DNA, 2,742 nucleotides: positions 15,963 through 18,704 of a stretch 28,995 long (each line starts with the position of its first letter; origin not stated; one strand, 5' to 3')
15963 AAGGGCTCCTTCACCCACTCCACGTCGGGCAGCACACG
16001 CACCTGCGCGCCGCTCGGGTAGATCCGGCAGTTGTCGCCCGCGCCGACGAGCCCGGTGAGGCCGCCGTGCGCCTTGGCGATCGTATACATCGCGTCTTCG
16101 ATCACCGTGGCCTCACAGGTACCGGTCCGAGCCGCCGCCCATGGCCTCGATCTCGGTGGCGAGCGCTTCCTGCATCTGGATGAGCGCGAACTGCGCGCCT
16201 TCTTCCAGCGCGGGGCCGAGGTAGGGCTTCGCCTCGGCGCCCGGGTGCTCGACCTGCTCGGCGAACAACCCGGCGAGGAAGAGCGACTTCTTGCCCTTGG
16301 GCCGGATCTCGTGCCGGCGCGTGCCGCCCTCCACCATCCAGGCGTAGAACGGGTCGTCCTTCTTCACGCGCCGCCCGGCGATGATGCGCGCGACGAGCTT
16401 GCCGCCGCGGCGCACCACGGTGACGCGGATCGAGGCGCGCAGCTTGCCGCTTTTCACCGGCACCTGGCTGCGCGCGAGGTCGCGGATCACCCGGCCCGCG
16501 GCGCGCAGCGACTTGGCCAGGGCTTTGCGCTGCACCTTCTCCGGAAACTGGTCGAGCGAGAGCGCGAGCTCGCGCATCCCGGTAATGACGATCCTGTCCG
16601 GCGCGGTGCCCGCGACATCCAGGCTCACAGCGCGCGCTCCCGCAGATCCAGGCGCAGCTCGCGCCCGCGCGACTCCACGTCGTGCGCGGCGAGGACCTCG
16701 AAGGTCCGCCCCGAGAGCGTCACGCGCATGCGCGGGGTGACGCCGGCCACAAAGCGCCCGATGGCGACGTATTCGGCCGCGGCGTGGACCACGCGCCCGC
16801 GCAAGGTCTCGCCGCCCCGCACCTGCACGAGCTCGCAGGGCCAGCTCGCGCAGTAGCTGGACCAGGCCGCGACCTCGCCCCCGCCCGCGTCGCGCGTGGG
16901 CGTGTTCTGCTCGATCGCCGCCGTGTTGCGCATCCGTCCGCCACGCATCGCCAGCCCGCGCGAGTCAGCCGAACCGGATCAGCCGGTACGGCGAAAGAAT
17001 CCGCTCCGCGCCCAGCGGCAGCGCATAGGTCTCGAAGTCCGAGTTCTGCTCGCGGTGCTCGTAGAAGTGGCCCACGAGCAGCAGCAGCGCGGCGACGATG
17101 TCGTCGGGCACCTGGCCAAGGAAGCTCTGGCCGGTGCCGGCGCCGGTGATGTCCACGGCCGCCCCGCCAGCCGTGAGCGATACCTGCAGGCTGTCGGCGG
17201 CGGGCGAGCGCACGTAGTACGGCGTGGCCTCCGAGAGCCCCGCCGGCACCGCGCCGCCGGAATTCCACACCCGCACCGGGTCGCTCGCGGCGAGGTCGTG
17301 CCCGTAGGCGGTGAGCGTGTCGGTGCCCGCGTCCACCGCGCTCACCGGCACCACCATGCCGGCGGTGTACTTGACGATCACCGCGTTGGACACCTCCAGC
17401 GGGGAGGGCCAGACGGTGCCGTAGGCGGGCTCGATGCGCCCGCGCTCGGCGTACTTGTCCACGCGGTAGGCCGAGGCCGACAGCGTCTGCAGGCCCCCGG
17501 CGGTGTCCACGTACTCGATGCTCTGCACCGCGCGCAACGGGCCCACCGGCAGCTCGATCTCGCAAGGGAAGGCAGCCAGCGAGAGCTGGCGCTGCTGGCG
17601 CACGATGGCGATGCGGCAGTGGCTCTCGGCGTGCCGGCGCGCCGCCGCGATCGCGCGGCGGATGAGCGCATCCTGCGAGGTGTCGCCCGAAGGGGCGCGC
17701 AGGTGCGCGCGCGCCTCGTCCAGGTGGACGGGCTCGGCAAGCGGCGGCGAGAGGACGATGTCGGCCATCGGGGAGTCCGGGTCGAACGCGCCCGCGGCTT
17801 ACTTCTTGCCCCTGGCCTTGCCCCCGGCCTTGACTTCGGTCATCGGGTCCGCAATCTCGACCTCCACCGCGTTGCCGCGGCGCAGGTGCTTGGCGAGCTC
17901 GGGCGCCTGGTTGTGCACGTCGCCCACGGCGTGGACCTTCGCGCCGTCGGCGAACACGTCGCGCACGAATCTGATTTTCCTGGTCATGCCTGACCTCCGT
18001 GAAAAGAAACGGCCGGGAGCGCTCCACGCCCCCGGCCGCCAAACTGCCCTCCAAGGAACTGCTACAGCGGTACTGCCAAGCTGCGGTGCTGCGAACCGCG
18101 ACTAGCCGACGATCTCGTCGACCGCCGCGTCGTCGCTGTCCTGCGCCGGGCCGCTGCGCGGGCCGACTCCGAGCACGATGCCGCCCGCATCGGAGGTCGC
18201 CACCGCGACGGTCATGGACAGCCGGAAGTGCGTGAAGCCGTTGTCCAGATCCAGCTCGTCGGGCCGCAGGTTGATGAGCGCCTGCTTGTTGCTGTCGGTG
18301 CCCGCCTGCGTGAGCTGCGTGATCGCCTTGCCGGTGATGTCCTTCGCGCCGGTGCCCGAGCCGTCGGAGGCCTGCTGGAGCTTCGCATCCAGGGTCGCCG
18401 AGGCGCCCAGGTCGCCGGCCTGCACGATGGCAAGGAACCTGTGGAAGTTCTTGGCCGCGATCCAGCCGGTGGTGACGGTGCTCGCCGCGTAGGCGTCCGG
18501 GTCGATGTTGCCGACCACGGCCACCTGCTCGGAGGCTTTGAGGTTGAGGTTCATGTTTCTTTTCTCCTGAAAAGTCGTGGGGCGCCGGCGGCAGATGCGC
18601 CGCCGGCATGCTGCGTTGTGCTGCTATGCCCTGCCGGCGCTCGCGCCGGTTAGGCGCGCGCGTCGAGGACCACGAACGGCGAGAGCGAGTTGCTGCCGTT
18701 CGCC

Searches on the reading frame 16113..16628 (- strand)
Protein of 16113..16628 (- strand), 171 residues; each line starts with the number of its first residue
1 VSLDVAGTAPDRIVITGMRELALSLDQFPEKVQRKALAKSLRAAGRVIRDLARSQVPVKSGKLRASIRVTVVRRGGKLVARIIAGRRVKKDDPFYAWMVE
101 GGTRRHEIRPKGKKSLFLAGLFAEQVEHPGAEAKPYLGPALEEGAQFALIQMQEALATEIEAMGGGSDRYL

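Call 43: search_protein_families(library=phrogs, proteins=[window:16113-16628:-], max_evalue=0.001)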
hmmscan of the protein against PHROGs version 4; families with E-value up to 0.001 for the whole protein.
window:16113-16628:- (171 aa): 3 families
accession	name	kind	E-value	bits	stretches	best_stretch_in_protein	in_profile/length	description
phrog_5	-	connector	2.2e-19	71.3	1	12-166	92-215/239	tail completion or Neck1 protein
phrog_27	-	connector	5.2e-05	24.3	1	18-119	18-128/199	tail completion or Neck1 protein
phrog_927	-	connector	0.00015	23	1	30-77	21-68/168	tail completion or Neck1 protein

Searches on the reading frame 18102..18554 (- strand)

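Call 43: search_protein_families(library=phrogs, proteins=[window:18102-18554:-], max_evalue=0.001)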
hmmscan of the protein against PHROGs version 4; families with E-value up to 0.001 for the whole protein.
window:18102-18554:- (150 aa): 1 family
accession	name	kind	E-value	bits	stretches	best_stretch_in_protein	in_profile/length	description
phrog_28483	-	unknown function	2.5e-63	213.8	1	1-149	2-150/150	-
